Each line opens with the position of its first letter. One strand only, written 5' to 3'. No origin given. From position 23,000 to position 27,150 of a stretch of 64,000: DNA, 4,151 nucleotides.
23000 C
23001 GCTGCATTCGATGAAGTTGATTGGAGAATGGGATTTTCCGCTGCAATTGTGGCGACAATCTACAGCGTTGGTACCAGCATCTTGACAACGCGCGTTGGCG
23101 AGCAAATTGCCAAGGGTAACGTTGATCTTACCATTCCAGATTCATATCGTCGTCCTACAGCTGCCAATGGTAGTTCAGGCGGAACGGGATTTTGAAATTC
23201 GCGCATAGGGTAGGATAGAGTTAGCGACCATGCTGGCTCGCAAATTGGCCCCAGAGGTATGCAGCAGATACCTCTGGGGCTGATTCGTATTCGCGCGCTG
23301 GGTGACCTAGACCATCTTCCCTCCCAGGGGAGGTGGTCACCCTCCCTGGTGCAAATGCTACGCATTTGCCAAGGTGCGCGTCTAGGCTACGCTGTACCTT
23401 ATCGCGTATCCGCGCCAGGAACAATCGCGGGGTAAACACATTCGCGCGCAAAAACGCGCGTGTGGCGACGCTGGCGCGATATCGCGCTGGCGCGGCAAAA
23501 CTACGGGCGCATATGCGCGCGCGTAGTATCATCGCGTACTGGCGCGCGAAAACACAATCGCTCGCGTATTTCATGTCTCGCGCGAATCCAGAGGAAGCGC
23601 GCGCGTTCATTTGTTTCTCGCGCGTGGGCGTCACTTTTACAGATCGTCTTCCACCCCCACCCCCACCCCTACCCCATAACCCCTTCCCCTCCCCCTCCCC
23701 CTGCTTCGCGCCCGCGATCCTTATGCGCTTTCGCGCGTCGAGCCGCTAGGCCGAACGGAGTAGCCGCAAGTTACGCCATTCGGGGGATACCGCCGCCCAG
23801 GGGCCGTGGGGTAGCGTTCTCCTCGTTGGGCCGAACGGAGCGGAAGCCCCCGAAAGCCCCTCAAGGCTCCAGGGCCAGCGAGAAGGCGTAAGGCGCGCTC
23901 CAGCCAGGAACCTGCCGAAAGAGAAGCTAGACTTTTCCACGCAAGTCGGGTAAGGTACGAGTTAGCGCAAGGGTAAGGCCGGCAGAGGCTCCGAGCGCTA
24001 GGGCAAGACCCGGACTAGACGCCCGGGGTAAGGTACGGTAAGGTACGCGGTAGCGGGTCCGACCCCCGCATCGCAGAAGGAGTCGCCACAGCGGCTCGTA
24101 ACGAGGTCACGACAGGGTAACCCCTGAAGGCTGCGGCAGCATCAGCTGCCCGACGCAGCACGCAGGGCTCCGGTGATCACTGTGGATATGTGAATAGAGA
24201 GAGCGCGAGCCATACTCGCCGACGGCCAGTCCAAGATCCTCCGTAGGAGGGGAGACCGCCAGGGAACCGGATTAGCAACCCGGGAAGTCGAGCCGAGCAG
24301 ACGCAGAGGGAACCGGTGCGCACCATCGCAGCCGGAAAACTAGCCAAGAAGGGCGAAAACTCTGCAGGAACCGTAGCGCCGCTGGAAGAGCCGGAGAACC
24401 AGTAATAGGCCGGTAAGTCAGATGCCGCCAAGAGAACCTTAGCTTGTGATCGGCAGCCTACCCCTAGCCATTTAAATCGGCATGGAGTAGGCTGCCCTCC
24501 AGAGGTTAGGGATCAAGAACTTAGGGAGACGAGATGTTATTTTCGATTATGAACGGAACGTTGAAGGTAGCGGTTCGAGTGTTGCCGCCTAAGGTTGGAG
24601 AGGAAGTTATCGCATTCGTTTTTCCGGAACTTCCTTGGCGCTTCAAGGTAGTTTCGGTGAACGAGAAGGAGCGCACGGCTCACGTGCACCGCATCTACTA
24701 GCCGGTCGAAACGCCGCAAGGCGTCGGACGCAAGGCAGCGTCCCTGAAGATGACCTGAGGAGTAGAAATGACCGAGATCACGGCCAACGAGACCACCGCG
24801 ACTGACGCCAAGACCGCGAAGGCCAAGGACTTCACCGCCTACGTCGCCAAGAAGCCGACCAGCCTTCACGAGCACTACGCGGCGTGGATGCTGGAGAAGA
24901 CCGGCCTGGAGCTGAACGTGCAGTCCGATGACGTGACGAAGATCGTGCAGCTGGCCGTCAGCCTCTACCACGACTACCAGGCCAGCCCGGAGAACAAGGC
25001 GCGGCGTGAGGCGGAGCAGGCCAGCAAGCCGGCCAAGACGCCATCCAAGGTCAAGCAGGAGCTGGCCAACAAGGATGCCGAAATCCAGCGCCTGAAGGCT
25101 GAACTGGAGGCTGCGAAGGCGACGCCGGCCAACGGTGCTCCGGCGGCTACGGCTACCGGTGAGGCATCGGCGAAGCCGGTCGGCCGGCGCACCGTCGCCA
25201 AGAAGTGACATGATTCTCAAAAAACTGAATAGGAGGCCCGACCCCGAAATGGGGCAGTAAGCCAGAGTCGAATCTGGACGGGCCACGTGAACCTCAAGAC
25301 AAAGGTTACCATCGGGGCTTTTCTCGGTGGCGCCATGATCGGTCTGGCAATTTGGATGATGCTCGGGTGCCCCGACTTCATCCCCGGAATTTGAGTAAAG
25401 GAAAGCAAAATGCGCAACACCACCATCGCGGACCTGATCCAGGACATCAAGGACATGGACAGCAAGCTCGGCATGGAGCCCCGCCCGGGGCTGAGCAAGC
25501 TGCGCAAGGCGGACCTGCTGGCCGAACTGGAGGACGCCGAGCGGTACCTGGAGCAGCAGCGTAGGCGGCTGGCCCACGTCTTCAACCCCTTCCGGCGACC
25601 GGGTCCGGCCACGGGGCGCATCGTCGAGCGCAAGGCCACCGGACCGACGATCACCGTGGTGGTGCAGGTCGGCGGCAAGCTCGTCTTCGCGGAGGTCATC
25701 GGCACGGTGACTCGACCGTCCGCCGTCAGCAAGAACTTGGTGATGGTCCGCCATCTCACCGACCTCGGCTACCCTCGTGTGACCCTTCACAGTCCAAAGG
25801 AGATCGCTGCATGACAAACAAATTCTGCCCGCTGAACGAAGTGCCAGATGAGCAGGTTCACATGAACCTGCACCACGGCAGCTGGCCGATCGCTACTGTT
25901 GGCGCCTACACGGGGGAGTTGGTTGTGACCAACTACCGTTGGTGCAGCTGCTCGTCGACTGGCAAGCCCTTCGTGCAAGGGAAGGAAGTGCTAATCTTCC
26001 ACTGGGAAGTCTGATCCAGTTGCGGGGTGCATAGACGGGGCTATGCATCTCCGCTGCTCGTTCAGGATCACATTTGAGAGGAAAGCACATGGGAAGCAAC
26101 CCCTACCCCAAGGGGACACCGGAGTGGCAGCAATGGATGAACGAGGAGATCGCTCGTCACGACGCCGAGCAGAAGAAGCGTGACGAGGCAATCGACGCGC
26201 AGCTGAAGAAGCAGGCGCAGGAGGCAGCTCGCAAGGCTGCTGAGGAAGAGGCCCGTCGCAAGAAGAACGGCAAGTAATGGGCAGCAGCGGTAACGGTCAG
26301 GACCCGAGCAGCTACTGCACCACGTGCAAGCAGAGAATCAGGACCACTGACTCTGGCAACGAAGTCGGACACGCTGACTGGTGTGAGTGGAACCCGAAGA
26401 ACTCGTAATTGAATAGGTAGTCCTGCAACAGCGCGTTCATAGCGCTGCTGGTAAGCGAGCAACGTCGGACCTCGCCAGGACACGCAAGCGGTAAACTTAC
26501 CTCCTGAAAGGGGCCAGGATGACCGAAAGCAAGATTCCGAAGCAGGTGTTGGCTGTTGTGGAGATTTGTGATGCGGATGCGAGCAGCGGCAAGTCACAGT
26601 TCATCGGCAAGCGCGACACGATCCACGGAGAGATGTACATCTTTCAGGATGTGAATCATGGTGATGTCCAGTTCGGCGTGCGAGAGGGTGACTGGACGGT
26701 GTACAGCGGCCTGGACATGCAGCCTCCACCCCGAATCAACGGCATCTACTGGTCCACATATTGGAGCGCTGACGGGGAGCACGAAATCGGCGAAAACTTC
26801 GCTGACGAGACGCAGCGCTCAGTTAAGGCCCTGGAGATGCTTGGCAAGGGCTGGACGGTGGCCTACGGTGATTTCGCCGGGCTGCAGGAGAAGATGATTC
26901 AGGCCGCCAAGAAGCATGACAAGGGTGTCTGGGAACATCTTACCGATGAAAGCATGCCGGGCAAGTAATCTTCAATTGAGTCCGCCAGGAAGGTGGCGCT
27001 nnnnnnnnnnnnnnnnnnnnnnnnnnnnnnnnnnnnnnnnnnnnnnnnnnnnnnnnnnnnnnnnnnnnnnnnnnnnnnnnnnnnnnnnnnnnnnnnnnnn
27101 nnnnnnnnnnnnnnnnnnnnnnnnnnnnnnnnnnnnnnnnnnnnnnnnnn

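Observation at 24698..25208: Duplicated histone-tail-like gene whose 5' flank is also duplicated (partner at 35940-36508)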

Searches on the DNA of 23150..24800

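Call 46: search_rna_families(source=window, start=23150, end=24800, threshold=evalue, max_evalue=1)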
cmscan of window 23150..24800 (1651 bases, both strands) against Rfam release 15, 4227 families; matches with E-value up to 1: 2.
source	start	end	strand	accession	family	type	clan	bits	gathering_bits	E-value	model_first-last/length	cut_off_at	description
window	24412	24514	-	RF03062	xerDC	Cis-reg;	-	23.3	72.5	0.38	1-126/126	no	xerDC RNA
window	23434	23571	-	RF00512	Leu_leader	Cis-reg; leader;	-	20.6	50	0.25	1-148/148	no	Leucine operon leader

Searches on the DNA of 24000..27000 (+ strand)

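Call 9: search_dna_similar(query=window:24000-27000:+, collection=phages, mode=near)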
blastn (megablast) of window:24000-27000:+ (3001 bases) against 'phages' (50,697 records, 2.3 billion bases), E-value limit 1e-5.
No match.
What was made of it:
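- Tried and rejected: Megablast of 24000-27000 against isolated phages found no match (call 9).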

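Call 116: build_rna_model(alignment_id=A13)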
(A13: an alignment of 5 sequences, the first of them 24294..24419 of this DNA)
Model R1 built from alignment A13 (5 sequences, 168 columns); structure: RNAalifold consensus.
model positions 130; base pairs 29; branch points 2; effective number of sequences 1.01; information 0.59 bits per position. Calibrated on 0.2 Mb of random sequence (short: E-values are rough).
structure used (alignment columns):
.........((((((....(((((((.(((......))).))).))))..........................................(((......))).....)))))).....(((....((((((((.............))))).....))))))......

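Call 117: search_with_rna_model(model_id=R1, sources=[window, L002, L003, L004, L005, L006, L007, L008, L009, L010, L011, L012, L014, L016, L017, L018, L020, L023, L024, L025, L026, L028, L029, L030, L031, L032, L033, L034, L035, L036], max_evalue=1)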
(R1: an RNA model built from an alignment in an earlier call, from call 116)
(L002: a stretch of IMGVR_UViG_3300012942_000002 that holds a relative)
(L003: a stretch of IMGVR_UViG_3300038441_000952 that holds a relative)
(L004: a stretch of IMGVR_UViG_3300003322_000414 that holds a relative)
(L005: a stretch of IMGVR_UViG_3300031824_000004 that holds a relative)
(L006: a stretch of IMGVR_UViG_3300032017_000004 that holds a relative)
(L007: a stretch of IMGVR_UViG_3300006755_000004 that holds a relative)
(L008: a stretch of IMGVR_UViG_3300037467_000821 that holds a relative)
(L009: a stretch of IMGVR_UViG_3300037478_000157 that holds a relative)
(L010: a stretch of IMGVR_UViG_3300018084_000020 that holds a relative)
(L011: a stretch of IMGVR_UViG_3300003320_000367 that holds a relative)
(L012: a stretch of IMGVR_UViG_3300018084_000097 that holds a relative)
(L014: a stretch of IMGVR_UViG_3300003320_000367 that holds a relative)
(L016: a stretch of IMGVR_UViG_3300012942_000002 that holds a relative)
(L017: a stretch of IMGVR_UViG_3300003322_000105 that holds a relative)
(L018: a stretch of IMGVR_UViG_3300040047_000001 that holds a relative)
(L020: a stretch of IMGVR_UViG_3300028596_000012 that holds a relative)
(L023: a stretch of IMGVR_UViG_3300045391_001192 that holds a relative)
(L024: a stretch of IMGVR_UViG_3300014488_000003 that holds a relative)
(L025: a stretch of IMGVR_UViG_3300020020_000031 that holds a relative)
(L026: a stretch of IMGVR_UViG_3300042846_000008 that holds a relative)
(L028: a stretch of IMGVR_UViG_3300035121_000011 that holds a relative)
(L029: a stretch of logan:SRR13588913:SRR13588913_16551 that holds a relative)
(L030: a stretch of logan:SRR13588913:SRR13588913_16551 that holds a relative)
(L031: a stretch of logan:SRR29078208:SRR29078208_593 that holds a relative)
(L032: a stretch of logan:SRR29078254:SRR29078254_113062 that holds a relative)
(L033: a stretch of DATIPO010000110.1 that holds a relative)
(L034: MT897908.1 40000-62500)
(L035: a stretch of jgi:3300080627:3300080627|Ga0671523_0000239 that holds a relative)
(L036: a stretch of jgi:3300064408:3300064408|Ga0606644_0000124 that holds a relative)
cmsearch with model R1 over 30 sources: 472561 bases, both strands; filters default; matches with E-value up to 1: 5.
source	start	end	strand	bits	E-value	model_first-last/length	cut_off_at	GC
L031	2194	2323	+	152.3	7.4e-35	1-130/130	no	0.58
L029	645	777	+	140.9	4.7e-32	1-130/130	no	0.61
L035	1747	1874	+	139.1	1.3e-31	1-130/130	no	0.55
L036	1725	1890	+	131.7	8.3e-30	1-130/130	no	0.61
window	24294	24419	+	129.8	2.4e-29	1-130/130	no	0.6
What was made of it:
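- The RNA's 3' domain was not found in the more distant phages that still carry all paralog classes (call 117).
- Tried and rejected: A model of the leader RNA's 3' domain found only the five training sequences in 30 sources (call 117).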
